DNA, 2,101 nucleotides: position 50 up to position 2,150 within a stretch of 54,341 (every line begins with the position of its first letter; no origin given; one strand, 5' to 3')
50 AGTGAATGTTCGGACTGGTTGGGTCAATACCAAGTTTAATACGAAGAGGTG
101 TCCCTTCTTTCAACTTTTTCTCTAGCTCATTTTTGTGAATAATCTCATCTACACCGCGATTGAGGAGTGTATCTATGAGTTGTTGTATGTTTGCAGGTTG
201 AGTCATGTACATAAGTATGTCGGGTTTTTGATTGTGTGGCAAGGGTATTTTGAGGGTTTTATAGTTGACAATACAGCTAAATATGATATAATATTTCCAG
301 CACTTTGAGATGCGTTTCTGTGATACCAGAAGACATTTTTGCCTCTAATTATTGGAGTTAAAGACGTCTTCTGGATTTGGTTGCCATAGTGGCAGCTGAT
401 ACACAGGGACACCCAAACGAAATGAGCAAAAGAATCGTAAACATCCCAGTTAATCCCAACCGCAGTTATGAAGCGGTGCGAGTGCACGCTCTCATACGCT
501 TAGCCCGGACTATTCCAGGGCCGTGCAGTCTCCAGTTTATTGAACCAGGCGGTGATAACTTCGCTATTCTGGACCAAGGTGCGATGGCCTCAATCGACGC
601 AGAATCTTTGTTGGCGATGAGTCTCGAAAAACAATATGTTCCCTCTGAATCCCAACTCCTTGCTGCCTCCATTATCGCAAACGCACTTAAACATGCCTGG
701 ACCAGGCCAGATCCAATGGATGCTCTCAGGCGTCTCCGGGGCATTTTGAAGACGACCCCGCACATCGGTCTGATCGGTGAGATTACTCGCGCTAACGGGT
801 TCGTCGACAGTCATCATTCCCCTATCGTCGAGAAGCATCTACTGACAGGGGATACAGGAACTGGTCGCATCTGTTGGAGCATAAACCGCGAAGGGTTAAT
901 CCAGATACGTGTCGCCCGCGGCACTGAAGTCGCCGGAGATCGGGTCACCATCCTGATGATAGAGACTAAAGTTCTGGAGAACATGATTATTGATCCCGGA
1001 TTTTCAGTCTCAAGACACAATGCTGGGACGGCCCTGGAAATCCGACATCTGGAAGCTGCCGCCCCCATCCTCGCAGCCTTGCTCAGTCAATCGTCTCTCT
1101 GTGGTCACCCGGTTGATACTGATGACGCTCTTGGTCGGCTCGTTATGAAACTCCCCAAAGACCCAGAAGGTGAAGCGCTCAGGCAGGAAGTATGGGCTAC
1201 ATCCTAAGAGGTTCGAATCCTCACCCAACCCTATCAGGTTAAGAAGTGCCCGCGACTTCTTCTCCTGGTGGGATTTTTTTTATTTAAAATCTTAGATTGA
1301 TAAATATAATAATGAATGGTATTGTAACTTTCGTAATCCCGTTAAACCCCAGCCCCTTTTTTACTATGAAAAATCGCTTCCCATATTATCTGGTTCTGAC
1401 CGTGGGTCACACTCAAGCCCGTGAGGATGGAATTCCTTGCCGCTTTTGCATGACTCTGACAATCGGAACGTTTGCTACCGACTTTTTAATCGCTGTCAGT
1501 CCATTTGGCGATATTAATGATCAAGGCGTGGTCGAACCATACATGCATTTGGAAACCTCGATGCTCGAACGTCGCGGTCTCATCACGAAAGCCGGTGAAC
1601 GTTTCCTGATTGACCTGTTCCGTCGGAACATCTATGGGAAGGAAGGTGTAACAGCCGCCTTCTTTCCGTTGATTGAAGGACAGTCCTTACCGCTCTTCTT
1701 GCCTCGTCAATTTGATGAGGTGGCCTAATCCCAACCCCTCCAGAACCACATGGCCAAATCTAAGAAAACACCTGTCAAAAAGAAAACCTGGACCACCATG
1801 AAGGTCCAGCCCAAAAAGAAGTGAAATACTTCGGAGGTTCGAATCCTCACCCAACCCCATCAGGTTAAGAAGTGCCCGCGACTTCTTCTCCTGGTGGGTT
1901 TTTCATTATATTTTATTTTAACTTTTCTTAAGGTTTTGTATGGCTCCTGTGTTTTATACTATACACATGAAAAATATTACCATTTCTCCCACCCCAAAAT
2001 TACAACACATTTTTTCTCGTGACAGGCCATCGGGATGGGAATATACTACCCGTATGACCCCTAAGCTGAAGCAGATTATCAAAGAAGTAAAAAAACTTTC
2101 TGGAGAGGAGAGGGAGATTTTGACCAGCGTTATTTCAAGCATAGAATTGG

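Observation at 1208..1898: The 65-bp repeat looks like a tRNA 3-prime fragment starting inside the T-stem, fused to a long terminator; the one difference between copies preserves pairing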

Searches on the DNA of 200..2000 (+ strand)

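Call 18: search_dna_similar(query=window:206-1930:+, collection=plasmids, mode=distant)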
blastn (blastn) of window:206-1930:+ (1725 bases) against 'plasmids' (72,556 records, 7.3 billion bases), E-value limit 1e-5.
No match.

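Call 19: search_dna_similar(query=window:206-1930:+, collection=phages, mode=distant)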
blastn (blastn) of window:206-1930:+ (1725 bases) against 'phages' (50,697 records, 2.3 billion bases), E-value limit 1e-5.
No match.

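Call 68: search_rna_families(source=window, start=200, end=2000, threshold=evalue, max_evalue=10, show_alignments=3)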
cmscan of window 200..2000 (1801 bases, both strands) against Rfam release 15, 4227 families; matches with E-value up to 10: 5.
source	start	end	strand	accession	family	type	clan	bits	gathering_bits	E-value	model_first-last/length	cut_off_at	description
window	1865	1943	-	RF02414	rli60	Gene; sRNA;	-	21.4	60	7.8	1-191/191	no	Listeria sRNA rli60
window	1263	1292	-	RF02925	6A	Gene; sRNA;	-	19.7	41.2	1.6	1-52/52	no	6A RNA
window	1227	1335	-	RF02822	Srn266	Gene; sRNA;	-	19.5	63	4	1-112/112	no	Streptococcus RNA 266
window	1762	1837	-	RF00505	RydC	Gene; sRNA;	-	16.6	48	8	1-64/64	no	RydC RNA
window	288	332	+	RF02147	MEG8_3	Gene; lncRNA;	-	12.3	40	5.5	24-66/66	no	Maternally expressed 8 exon 3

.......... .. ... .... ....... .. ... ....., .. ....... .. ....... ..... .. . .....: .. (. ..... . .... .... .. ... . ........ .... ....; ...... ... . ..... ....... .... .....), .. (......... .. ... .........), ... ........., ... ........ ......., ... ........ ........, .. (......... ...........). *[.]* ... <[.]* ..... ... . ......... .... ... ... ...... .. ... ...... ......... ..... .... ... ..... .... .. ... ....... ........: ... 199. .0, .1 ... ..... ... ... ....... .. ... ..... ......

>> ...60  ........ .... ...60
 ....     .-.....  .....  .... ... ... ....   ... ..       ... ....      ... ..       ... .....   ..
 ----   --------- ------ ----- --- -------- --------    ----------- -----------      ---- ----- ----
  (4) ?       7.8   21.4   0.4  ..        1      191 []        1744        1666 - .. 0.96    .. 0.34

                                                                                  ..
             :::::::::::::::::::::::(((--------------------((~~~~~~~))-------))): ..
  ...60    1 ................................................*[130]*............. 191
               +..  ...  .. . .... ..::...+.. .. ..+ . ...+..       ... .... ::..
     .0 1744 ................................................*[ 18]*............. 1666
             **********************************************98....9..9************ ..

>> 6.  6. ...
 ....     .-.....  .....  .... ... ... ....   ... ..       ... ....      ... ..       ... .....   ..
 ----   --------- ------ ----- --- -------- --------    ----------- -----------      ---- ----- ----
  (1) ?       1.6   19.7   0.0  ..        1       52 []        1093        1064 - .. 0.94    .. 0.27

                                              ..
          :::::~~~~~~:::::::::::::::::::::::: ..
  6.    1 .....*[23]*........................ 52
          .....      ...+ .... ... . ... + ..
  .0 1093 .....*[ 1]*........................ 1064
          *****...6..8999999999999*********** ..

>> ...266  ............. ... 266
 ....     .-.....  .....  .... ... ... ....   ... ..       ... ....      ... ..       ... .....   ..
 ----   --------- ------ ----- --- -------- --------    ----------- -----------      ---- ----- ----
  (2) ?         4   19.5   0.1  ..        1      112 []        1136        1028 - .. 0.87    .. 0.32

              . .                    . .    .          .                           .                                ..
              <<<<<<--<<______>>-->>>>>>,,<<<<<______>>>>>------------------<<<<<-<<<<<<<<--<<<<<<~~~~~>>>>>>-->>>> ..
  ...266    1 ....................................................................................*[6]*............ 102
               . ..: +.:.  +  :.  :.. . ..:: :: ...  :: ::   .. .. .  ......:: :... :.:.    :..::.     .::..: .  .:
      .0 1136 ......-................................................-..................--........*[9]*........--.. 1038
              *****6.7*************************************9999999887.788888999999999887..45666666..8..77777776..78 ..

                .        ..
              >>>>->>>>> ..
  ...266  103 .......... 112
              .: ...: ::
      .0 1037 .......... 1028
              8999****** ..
